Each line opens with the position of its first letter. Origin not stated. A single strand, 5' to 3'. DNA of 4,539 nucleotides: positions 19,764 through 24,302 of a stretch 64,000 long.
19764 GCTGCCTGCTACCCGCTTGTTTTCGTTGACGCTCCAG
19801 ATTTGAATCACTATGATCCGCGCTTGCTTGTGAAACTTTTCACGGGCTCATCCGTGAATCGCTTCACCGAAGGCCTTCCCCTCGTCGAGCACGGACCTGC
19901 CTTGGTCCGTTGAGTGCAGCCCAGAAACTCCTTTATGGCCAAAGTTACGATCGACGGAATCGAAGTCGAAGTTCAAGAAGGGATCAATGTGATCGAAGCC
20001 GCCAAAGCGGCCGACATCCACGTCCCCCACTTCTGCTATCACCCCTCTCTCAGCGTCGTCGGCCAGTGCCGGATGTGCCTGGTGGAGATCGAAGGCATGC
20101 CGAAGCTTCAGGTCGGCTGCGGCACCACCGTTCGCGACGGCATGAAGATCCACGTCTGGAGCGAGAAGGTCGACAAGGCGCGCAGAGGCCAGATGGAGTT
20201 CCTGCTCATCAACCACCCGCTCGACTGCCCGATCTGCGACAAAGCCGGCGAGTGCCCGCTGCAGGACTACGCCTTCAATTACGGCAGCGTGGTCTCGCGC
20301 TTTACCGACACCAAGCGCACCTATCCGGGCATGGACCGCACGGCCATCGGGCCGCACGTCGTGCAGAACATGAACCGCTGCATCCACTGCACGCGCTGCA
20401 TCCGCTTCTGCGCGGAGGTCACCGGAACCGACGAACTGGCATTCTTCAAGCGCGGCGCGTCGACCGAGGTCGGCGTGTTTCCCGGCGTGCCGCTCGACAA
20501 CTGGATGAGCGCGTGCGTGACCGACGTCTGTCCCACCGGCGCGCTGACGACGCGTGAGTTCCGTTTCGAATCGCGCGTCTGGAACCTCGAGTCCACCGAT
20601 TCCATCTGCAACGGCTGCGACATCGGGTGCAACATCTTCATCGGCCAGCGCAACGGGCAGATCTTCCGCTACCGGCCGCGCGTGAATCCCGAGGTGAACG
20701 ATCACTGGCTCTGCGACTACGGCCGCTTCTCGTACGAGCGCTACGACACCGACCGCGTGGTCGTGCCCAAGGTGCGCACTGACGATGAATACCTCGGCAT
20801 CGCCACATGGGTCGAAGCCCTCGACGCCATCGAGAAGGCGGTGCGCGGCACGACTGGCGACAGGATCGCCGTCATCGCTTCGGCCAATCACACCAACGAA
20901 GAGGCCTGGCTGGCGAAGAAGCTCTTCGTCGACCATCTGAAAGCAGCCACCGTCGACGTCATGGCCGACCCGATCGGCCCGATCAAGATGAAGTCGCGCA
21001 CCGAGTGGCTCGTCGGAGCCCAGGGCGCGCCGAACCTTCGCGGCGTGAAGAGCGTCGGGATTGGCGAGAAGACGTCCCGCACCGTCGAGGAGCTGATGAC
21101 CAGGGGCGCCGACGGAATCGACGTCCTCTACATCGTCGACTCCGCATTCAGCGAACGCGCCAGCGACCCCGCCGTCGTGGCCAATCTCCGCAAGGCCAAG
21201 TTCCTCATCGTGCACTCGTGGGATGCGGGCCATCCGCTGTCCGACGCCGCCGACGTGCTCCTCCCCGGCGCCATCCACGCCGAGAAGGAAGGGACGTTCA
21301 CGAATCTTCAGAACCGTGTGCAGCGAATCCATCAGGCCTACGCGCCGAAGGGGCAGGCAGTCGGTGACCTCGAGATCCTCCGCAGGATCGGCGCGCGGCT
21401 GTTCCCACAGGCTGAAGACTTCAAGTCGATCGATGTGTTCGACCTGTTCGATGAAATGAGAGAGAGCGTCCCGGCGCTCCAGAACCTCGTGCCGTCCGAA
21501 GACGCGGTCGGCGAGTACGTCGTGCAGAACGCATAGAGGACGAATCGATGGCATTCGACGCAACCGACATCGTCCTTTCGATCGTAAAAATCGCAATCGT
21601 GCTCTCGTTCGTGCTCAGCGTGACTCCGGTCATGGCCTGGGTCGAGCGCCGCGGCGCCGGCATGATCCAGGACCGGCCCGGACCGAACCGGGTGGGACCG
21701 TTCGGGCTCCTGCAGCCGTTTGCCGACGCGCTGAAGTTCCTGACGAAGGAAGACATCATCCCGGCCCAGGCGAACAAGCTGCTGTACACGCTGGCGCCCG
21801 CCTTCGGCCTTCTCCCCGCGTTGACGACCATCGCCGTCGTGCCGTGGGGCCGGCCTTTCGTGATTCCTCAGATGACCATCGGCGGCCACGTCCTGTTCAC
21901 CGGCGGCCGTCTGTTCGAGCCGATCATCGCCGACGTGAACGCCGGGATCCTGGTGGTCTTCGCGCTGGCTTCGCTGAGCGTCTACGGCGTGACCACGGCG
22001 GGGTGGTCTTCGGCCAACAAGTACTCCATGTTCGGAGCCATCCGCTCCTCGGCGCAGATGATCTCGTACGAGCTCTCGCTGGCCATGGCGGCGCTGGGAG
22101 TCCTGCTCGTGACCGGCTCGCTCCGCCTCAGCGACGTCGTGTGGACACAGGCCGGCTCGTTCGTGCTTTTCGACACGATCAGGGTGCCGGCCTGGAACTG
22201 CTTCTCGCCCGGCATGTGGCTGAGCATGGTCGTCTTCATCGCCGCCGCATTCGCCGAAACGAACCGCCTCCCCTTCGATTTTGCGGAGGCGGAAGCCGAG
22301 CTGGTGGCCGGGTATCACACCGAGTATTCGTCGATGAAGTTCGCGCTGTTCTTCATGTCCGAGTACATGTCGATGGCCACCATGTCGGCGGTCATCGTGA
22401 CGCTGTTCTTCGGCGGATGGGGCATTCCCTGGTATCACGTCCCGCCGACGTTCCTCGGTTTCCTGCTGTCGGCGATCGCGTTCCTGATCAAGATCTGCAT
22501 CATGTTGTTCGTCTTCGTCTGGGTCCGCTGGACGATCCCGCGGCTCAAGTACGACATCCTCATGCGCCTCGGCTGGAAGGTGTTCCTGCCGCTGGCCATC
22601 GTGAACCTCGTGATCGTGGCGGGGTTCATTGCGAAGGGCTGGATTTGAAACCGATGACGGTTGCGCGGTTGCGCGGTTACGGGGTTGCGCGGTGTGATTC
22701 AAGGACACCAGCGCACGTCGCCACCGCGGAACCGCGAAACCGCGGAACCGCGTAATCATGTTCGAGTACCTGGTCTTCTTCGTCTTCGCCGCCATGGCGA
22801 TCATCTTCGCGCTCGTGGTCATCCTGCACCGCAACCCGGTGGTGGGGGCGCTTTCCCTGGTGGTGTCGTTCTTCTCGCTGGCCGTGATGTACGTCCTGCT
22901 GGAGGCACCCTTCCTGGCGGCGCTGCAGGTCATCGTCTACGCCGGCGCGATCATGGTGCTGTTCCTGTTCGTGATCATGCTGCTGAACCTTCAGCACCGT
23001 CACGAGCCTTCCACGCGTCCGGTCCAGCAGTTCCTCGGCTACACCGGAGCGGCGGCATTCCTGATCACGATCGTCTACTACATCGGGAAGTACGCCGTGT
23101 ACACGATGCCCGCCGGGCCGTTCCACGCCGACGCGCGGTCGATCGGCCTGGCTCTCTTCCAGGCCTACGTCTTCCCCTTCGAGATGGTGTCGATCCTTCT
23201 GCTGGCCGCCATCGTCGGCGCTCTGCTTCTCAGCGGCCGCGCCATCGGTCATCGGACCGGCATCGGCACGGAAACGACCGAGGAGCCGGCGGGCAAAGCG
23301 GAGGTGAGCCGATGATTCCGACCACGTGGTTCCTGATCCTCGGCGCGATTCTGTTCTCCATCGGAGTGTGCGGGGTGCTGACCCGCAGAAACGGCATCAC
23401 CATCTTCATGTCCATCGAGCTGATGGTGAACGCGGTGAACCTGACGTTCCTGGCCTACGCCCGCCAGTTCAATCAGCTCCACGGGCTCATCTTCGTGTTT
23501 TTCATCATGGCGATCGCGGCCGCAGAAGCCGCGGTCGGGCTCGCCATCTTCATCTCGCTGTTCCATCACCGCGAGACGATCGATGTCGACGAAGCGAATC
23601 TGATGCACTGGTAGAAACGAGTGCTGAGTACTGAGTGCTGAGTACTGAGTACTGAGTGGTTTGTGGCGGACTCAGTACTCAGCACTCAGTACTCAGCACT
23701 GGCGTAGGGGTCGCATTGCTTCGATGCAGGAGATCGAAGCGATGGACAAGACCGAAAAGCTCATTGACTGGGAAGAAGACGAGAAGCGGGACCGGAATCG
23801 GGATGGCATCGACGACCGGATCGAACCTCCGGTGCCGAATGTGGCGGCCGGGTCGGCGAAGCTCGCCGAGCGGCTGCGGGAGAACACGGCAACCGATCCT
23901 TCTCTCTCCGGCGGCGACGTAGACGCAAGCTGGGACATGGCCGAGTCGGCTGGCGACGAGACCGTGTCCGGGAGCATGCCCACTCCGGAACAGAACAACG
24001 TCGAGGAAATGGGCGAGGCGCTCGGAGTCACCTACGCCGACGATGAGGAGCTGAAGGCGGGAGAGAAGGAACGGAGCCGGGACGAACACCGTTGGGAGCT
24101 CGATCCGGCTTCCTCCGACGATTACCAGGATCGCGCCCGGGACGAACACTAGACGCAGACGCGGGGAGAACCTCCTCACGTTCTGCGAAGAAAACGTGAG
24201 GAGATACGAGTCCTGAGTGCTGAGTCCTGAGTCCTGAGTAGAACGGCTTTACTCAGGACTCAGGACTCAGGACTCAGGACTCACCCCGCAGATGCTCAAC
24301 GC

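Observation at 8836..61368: Hairpins whose two arms are tandem heptamer arrays: 17 copies of a repeat family defined by architecture, not sequence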

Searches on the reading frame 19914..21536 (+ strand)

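Call 8: search_protein_families(library=pfam, proteins=[window:19914-21536:+])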
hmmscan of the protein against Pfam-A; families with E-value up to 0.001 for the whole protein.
window:19914-21536:+ (540 aa): 7 families
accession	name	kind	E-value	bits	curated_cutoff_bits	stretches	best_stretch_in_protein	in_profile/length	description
PF22117.2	Fer4_Nqo3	-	9.1e-23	80.7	27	1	146-212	1-67/67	NADH-quinone oxidoreductase subunit 3, ferredoxin-like domain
PF00384.28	Molybdopterin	-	4.1e-19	69.2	24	1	393-493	250-351/353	Molybdopterin oxidoreductase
PF13510.11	Fer2_4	-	5.6e-19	68.4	22.8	1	10-80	5-78/82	2Fe-2S iron-sulfur cluster binding domain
PF10588.14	NADH-G_4Fe-4S_3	-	4.9e-17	61.6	27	1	90-124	1-35/40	NADH-ubiquinone oxidoreductase-G iron-sulfur binding region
PF22151.2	Fer4_NDSU1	-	7e-11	41.9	23.8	1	227-274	3-50/51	NADH-ubiquinone oxidoreductase NDSU1/NuoG-like, 4Fe-4S domain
PF00111.32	Fer2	-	3.1e-07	30.7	21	1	12-62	2-51/77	2Fe-2S iron-sulfur cluster binding domain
PF04879.21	Molybdop_Fe4S4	-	4.6e-07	30.1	22.7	1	227-276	3-52/55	Molybdopterin oxidoreductase Fe4S4 domain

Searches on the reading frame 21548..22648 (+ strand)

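Call 8: search_protein_families(library=pfam, proteins=[window:21548-22648:+])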
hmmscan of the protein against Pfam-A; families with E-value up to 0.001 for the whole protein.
window:21548-22648:+ (366 aa): 1 family
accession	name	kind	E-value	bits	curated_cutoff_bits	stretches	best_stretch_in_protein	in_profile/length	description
PF00146.26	NADHdh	-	3.2e-113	378.5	27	1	14-358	2-298/298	NADH dehydrogenase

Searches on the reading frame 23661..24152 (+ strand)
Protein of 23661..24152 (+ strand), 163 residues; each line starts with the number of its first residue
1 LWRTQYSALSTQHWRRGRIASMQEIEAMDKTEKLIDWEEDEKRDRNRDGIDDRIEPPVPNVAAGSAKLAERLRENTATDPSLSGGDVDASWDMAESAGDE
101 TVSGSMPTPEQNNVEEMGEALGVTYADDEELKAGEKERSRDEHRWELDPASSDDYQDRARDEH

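Call 8: search_protein_families(library=pfam, proteins=[window:23661-24152:+])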
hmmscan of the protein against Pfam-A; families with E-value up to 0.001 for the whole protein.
window:23661-24152:+ (163 aa): 1 family
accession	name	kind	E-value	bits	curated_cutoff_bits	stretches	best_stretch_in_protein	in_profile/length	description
PF19861.4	DUF6335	-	1.2e-29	103.7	25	1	58-158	23-123/124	Family of unknown function (DUF6335)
